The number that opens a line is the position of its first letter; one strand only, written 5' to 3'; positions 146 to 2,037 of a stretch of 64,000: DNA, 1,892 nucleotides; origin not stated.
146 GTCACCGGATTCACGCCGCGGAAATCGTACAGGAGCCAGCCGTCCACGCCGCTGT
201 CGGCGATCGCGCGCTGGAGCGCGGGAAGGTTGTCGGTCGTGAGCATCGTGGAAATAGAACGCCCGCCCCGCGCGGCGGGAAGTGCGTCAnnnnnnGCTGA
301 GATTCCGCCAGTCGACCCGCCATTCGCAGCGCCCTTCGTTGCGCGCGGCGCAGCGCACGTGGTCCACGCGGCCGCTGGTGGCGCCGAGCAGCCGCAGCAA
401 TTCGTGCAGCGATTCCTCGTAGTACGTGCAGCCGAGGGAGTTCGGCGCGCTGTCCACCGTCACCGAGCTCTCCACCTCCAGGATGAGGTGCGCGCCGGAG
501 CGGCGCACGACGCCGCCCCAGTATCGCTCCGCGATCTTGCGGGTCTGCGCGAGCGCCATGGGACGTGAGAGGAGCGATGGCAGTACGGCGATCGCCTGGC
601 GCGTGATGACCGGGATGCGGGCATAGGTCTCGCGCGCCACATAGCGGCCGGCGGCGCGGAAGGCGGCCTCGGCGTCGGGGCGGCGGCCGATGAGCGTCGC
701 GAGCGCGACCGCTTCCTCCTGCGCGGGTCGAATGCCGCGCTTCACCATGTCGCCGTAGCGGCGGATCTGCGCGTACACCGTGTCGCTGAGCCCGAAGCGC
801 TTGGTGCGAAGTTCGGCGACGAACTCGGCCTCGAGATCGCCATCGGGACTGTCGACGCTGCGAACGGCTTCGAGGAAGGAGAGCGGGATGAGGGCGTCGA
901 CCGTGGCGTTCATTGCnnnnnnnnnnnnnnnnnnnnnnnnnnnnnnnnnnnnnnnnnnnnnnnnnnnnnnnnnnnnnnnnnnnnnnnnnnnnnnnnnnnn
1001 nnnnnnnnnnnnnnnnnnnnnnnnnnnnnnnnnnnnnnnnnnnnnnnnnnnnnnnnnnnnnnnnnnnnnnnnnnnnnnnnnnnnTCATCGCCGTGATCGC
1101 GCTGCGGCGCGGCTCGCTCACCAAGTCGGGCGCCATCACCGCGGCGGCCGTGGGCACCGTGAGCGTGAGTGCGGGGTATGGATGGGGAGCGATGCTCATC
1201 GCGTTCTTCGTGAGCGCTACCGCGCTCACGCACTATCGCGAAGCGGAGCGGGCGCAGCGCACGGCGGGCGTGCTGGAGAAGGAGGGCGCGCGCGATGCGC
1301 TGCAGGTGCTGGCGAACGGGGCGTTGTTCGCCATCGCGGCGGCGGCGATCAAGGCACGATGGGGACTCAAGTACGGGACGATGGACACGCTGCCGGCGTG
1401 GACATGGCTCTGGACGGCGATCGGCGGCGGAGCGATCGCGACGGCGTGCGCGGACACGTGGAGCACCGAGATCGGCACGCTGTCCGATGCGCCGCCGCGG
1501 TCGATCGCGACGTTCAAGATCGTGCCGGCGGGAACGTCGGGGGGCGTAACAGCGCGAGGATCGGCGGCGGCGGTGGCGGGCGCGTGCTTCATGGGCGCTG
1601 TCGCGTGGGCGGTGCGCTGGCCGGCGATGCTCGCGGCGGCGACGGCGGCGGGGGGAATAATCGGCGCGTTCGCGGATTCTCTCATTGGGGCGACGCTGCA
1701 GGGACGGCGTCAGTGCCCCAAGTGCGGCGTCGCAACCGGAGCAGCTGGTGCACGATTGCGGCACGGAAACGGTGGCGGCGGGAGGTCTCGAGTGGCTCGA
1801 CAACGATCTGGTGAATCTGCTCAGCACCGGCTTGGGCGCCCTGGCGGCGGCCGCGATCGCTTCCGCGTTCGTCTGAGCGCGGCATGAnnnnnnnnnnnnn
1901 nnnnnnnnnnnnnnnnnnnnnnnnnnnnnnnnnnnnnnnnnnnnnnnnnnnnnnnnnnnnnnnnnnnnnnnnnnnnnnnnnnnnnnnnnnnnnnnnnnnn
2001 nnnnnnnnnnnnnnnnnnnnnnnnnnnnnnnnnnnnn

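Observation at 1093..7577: DUF92 / B12-radical-SAM / GGR-like reductase / flavin reductase / methyltransferase / SRPBCC / KAS operon: uncharacterised lipid or polyketide-tailoring cluster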

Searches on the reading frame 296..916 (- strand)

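Call 76: search_protein_families(library=pfam, proteins=[window:296-916:-], max_evalue=1)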
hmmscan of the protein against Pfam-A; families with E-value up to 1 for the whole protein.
window:296-916:- (207 aa): 1 family
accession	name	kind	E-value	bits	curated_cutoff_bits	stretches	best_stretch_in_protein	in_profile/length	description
PF11848.13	DUF3368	-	0.15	12.5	27.3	0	31-53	22-44/46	Domain of unknown function (DUF3368)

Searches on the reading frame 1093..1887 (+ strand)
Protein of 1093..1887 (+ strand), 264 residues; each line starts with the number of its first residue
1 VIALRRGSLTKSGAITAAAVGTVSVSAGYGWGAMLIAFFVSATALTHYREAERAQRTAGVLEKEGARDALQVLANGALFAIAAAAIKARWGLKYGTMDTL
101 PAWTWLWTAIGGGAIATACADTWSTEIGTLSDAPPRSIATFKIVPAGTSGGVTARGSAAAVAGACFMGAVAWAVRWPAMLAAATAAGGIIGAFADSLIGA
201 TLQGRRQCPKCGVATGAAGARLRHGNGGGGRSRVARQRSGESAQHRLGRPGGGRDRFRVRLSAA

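Call 5: search_protein_families(library=pfam, proteins=[window:1093-1887:+], max_evalue=0.01)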
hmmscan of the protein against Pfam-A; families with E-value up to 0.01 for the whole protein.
window:1093-1887:+ (264 aa): 1 family
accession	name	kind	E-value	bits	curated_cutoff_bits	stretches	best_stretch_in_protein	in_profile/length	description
PF01940.21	DUF92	-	2.9e-51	174.7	27.5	1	2-219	9-225/251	Integral membrane protein DUF92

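Call 6: search_protein_families(library=ncbifam, proteins=[window:1093-1887:+], max_evalue=0.01)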
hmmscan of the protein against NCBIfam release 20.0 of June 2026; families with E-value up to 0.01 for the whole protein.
window:1093-1887:+ (264 aa): 1 family
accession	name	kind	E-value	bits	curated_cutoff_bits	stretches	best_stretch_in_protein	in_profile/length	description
TIGR00297.1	TIGR00297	hypoth_equivalog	6.2e-29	101.4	205.85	1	1-205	16-210/237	TIGR00297 family protein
